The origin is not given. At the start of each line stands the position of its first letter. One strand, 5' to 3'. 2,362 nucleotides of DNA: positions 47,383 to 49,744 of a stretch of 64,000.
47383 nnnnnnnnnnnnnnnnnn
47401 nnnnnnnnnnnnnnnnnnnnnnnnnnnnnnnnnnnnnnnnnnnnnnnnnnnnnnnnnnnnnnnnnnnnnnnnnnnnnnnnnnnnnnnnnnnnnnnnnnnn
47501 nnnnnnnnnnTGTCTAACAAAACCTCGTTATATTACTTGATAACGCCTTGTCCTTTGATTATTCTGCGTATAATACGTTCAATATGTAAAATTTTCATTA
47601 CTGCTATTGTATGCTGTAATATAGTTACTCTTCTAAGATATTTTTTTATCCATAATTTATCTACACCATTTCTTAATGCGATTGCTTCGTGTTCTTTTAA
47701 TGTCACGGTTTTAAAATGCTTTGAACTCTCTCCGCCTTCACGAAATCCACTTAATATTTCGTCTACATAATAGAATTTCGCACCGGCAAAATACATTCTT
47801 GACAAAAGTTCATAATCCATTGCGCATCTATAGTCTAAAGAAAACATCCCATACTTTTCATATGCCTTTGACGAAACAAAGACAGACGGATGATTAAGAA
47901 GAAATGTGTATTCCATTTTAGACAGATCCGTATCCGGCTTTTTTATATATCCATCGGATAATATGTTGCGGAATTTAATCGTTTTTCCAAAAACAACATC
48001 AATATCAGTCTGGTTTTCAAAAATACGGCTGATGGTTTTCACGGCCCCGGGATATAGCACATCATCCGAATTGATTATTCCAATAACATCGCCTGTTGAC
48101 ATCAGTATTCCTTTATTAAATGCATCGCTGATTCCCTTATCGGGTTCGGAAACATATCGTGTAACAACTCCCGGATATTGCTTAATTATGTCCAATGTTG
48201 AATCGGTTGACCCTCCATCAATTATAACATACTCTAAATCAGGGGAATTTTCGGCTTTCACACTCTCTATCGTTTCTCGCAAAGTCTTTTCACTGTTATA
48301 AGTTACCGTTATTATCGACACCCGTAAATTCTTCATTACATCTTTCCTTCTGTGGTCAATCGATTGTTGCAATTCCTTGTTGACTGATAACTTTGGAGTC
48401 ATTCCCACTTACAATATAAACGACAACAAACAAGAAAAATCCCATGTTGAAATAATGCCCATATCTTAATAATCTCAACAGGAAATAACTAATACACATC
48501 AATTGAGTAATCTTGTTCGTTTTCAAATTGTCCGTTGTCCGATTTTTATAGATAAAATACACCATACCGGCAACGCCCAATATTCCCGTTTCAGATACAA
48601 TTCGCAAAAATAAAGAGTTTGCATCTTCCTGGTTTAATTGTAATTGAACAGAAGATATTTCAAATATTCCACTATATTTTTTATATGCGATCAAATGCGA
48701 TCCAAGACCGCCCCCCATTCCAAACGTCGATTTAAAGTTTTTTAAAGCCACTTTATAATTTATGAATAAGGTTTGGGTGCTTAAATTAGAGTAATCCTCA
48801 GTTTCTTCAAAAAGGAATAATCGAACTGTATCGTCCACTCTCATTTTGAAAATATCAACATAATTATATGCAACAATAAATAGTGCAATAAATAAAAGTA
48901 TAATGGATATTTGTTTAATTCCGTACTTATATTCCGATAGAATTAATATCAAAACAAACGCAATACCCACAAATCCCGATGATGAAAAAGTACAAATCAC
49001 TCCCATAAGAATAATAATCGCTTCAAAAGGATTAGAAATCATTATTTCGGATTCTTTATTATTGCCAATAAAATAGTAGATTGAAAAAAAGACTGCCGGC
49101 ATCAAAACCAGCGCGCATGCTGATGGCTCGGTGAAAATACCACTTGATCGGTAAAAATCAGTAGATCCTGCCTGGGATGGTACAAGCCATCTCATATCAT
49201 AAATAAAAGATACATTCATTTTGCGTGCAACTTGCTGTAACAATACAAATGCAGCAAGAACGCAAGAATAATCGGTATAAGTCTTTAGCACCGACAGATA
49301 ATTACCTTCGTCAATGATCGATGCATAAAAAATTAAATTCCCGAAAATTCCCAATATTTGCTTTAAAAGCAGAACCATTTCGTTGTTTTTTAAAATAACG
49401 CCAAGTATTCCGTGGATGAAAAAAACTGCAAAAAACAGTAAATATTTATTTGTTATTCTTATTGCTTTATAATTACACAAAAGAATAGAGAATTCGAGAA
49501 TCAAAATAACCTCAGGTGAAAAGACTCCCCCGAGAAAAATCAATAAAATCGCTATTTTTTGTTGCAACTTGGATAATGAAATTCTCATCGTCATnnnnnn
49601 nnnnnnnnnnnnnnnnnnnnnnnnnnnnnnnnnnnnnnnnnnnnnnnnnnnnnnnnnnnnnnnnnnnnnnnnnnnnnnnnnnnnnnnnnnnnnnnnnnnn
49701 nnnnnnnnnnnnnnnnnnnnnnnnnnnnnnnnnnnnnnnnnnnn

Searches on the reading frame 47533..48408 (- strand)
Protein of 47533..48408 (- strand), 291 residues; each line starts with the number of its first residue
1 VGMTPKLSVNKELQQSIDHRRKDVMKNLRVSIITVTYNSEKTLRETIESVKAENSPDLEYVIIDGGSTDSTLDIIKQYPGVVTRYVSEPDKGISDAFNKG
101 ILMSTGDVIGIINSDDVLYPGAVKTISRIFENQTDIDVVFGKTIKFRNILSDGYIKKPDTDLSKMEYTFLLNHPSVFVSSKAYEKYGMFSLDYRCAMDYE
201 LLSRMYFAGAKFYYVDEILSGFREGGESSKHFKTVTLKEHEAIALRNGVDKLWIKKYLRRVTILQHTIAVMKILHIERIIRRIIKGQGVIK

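Call 7: search_protein_families(library=pfam, proteins=[window:47533-48408:-], max_evalue=0.001)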
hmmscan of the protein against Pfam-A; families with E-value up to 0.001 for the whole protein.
window:47533-48408:- (291 aa): 3 families
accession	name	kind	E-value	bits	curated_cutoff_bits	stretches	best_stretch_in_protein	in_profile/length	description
PF00535.33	Glycos_transf_2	-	1.2e-25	90.8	23.3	1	31-139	1-112/168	Glycosyl transferase family 2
PF13641.12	Glyco_tranf_2_3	-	3e-09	37.7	27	1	30-139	3-119/230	Glycosyltransferase like family 2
PF10111.15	Glyco_tranf_2_2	-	2.6e-05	24.3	27.3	1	31-129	1-105/276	Glycosyltransferase like family 2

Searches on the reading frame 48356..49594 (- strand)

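Call 7: search_protein_families(library=pfam, proteins=[window:48356-49594:-], max_evalue=0.001)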
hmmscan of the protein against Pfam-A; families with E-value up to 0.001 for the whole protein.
window:48356-49594:- (412 aa): 1 family
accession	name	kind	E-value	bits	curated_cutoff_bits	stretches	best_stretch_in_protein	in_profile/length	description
PF04932.20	Wzy_C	-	1.1e-06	29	31.7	1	192-343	3-147/149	O-Antigen ligase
